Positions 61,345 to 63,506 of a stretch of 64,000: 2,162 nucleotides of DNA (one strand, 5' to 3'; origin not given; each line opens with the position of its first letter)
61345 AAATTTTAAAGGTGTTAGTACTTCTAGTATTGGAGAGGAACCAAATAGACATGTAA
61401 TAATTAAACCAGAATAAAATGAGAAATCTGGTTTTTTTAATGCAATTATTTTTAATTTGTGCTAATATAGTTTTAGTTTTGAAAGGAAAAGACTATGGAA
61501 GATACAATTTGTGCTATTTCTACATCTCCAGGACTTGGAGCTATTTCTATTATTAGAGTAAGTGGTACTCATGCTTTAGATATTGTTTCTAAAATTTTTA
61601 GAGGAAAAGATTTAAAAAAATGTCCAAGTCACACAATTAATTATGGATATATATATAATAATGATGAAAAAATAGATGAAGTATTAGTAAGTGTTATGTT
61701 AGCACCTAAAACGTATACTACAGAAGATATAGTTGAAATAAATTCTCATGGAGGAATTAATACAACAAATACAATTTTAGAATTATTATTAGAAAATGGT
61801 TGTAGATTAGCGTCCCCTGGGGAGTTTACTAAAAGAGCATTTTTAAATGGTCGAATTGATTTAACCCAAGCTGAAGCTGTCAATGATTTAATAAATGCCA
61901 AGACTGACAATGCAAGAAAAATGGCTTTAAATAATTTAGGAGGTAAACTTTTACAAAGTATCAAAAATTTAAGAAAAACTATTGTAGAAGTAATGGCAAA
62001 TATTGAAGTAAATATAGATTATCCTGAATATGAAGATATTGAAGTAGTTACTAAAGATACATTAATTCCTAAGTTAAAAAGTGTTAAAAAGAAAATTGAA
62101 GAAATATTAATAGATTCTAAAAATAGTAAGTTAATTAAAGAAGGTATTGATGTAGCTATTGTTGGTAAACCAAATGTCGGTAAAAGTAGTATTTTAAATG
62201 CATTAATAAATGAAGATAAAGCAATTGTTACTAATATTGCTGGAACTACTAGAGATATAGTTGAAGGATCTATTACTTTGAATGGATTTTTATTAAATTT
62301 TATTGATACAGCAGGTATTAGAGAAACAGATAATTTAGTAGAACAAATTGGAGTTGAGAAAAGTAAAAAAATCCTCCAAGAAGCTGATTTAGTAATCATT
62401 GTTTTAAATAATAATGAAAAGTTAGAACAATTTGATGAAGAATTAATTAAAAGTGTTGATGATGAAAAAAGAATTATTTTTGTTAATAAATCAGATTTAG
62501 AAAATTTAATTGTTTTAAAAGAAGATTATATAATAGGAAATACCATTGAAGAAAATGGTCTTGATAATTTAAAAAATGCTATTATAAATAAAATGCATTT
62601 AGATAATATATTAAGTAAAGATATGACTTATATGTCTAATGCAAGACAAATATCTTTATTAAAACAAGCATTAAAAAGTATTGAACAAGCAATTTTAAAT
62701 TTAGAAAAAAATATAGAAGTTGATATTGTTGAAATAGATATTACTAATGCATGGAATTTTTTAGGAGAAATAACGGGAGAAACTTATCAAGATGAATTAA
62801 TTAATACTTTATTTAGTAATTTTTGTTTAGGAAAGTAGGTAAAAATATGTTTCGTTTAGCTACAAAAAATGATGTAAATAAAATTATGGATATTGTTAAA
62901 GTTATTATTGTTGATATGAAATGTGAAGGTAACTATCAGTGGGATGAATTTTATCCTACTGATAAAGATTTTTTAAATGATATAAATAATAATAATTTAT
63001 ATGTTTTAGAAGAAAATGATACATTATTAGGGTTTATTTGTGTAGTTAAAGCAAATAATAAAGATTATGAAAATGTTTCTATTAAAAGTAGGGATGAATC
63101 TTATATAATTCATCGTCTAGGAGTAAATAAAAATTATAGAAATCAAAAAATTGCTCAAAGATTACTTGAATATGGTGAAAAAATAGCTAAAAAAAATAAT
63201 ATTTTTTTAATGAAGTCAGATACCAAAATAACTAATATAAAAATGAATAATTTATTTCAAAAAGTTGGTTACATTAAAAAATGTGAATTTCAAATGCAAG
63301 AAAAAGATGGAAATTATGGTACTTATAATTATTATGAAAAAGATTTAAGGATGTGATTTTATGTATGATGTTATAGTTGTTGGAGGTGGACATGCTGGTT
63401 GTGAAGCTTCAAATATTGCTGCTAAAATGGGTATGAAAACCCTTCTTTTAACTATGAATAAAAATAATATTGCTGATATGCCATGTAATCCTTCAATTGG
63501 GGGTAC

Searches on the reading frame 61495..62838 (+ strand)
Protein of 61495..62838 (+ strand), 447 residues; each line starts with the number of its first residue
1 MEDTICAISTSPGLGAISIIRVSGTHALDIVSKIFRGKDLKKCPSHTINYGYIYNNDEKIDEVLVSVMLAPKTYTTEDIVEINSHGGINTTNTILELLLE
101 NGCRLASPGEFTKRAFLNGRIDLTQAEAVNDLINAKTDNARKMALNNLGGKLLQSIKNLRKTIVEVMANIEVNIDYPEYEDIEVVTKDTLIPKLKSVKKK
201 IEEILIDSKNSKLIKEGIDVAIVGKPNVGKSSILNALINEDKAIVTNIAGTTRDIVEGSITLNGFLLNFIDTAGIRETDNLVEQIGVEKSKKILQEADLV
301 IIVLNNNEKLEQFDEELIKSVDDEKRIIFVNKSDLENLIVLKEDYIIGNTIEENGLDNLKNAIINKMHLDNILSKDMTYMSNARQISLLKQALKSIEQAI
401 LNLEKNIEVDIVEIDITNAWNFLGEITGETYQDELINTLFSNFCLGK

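Call 11: search_protein_families(library=ncbifam, proteins=[window:61495-62838:+])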
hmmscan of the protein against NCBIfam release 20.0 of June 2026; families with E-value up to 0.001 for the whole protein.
window:61495-62838:+ (447 aa): 17 families
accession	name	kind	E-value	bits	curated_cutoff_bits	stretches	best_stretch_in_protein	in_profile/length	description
TIGR00450.1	mnmE_trmE_thdF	equivalog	1.5e-125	419.8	252.6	1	10-447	2-446/446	tRNA uridine-5-carboxymethylaminomethyl(34) synthesis GTPase MnmE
NF003661.0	PRK05291.1-3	equivalog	2.4e-114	383.1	380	1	2-447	3-448/448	tRNA uridine-5-carboxymethylaminomethyl(34) synthesis GTPase MnmE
TIGR03594.1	GTPase_EngA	equivalog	3.3e-33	115.3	306.7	1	208-336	163-299/432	ribosome biogenesis GTPase Der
TIGR00231.1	small_GTP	domain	3e-26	92.2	42.5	1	218-344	4-131/164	GTP-binding protein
TIGR03918.1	GTP_HydF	equivalog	2.3e-24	86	325.55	1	218-370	8-170/392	[FeFe] hydrogenase H-cluster maturation GTPase HydF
NF002828.0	PRK03003.1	equivalog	2.5e-23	82.4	631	1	208-335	203-336/477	ribosome biogenesis GTPase Der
NF000908.1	PRK00089.1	equivalog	6.9e-22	78.1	237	1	220-336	6-123/291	GTPase Era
NF007071.0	PRK09518.1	equivalog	7.9e-21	74.2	953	1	207-335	434-567/706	bifunctional cytidylate kinase/GTPase Der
TIGR00436.1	era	equivalog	2.4e-17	63.2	116.25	1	219-338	2-120/270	GTPase Era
TIGR03596.1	GTPase_YlqF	equivalog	2.4e-10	40.3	208.2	1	192-275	89-173/276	ribosome biogenesis GTPase YlqF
TIGR00437.1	feoB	equivalog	4.4e-10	38.9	315.65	1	224-307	1-83/594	ferrous iron transport protein B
TIGR03597.1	GTPase_YqeH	equivalog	1.1e-08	34.7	297.4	1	214-313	152-253/361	ribosome biogenesis GTPase YqeH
TIGR00991.1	3a0901s02IAP34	subfamily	4.5e-07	29.3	421.55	1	198-321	21-144/313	GTP-binding protein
TIGR03598.1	GTPase_YsxC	equivalog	5.4e-07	29.5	124.45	1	215-259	16-61/186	ribosome biogenesis GTP-binding protein YihA/YsxC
TIGR00993.1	3a0901s04IAP86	subfamily_domain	4.8e-05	21.7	660.7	1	116-278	24-179/763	chloroplast protein import component Toc86/159, G and M domains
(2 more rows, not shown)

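Call 13: find_encoding_contigs(protein=window:61495-62838:+, flank=10000, max_places=6)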
Protein window:61495-62838:+ (447 aa): 3 contigs read that carry it; 3 places shown.
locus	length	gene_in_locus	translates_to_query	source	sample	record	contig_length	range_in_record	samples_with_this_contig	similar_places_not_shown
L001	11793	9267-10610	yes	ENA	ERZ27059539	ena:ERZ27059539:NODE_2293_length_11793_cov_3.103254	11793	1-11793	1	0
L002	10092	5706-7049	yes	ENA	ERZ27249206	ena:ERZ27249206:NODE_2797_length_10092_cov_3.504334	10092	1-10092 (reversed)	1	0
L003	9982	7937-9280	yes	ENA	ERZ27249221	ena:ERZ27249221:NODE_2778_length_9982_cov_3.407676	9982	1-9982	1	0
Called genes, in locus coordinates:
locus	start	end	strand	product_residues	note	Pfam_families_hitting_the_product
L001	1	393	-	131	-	?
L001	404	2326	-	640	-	PF02518:HATPase_c, PF00204:DNA_gyraseB, PF01751:Toprim, PF00986:DNA_gyraseB_C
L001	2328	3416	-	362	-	PF02463:SMC_N, PF13175:AAA_15 (faint), PF13476:AAA_23, PF13514:AAA_27 (weak), PF13304:AAA_21 (faint)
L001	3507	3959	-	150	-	PF06338:ComK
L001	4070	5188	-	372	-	PF00712:DNA_pol3_beta, PF02767:DNA_pol3_beta_2, PF02768:DNA_pol3_beta_3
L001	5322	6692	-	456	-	PF11638:DnaA_N (weak), PF00308:Bac_DnaA, PF01637:ATPase_2 (weak), PF01695:IstB_IS21 (weak), PF00004:AAA (weak), PF13173:AAA_14 (weak), PF08299:Bac_DnaA_C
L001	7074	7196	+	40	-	PF00468:Ribosomal_L34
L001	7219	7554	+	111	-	PF00825:Ribonuclease_P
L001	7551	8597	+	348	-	PF02096:60KD_IMP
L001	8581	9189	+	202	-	PF13083:KH_KhpA-B (weak), PF01424:R3H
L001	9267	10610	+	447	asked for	PF10396:TrmE_N, PF00350:Dynamin_N (faint), PF12631:MnmE_helical, PF01926:MMR_HSR1, PF02421:FeoB_N, PF04548:AIG1 (weak)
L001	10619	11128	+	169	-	PF00583:Acetyltransf_1, PF13673:Acetyltransf_10 (weak), PF13508:Acetyltransf_7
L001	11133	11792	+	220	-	?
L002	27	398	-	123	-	PF06338:ComK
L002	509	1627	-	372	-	PF00712:DNA_pol3_beta, PF02767:DNA_pol3_beta_2, PF02768:DNA_pol3_beta_3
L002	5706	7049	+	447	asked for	PF10396:TrmE_N, PF00350:Dynamin_N (faint), PF12631:MnmE_helical, PF01926:MMR_HSR1, PF02421:FeoB_N, PF04548:AIG1 (weak)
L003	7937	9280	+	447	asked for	PF10396:TrmE_N, PF00350:Dynamin_N (faint), PF12631:MnmE_helical, PF01926:MMR_HSR1, PF02421:FeoB_N, PF04548:AIG1 (weak)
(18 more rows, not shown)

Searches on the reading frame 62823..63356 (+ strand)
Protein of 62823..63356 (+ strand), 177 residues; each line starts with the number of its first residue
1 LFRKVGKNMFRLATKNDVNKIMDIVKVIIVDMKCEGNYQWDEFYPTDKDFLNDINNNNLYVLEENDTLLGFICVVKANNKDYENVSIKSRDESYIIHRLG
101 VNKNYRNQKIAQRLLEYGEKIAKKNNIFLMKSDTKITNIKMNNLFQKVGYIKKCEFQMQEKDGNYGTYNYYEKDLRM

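Call 11: search_protein_families(library=ncbifam, proteins=[window:62823-63356:+])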
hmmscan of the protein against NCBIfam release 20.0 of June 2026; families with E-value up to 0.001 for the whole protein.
window:62823-63356:+ (177 aa): 3 families
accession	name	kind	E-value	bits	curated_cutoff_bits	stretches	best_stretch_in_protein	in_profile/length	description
NF043067.1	AAC_6p_group_E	equivalog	1.1e-07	31.8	140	1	48-150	30-127/140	aminoglycoside 6'-N-acetyltransferase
TIGR01575.1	rimI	equivalog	6.1e-06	26.4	86.4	1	48-152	21-114/132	ribosomal protein S18-alanine N-acetyltransferase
NF000165.3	AAC_6p_Entco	exception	0.00057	19.8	300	0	64-173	52-149/178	aminoglycoside N-acetyltransferase AAC(6')-Ii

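Call 20: find_encoding_contigs(protein=window:62847-63356:+, flank=10000, max_places=10)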
Protein window:62847-63356:+ (169 aa): 5 contigs read that carry it; 5 places shown.
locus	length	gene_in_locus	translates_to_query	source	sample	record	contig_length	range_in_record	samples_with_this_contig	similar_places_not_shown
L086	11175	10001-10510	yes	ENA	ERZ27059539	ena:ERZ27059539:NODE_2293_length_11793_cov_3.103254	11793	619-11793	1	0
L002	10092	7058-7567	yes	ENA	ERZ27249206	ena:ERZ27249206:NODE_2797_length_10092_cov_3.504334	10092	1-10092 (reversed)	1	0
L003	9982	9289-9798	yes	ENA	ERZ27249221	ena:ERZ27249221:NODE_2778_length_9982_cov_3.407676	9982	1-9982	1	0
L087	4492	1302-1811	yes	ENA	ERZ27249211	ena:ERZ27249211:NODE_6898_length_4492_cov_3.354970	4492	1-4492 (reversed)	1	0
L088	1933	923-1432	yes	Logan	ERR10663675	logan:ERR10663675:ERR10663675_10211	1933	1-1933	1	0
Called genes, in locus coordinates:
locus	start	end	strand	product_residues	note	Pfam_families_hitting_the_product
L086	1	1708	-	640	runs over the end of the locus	PF02518:HATPase_c, PF00204:DNA_gyraseB, PF01751:Toprim, PF00986:DNA_gyraseB_C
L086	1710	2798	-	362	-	PF02463:SMC_N, PF13175:AAA_15 (faint), PF13476:AAA_23, PF13514:AAA_27 (weak), PF13304:AAA_21 (faint)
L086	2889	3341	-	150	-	PF06338:ComK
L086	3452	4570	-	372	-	PF00712:DNA_pol3_beta, PF02767:DNA_pol3_beta_2, PF02768:DNA_pol3_beta_3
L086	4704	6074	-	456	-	PF11638:DnaA_N (weak), PF00308:Bac_DnaA, PF01637:ATPase_2 (weak), PF01695:IstB_IS21 (weak), PF00004:AAA (weak), PF13173:AAA_14 (weak), PF08299:Bac_DnaA_C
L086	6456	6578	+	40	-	PF00468:Ribosomal_L34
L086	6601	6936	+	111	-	PF00825:Ribonuclease_P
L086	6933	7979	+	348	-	PF02096:60KD_IMP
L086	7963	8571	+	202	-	PF13083:KH_KhpA-B (weak), PF01424:R3H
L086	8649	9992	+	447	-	PF10396:TrmE_N, PF00350:Dynamin_N (faint), PF12631:MnmE_helical, PF01926:MMR_HSR1, PF02421:FeoB_N, PF04548:AIG1 (weak)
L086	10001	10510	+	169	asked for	PF00583:Acetyltransf_1, PF13673:Acetyltransf_10 (weak), PF13508:Acetyltransf_7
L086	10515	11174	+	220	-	?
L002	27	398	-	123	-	PF06338:ComK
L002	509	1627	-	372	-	PF00712:DNA_pol3_beta, PF02767:DNA_pol3_beta_2, PF02768:DNA_pol3_beta_3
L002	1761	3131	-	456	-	PF11638:DnaA_N (weak), PF00308:Bac_DnaA, PF01637:ATPase_2 (weak), PF01695:IstB_IS21 (weak), PF00004:AAA (weak), PF13173:AAA_14 (weak), PF08299:Bac_DnaA_C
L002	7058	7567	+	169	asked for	PF00583:Acetyltransf_1, PF13673:Acetyltransf_10 (weak), PF13508:Acetyltransf_7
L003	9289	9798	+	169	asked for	PF00583:Acetyltransf_1, PF13673:Acetyltransf_10 (weak), PF13508:Acetyltransf_7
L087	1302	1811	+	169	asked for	PF00583:Acetyltransf_1, PF13673:Acetyltransf_10 (weak), PF13508:Acetyltransf_7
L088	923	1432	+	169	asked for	PF00583:Acetyltransf_1, PF13673:Acetyltransf_10 (weak), PF13508:Acetyltransf_7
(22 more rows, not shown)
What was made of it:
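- Tried and rejected: Contigs carrying mnmE or the GNAT gene end in or just after rsmG (calls 13, 20).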
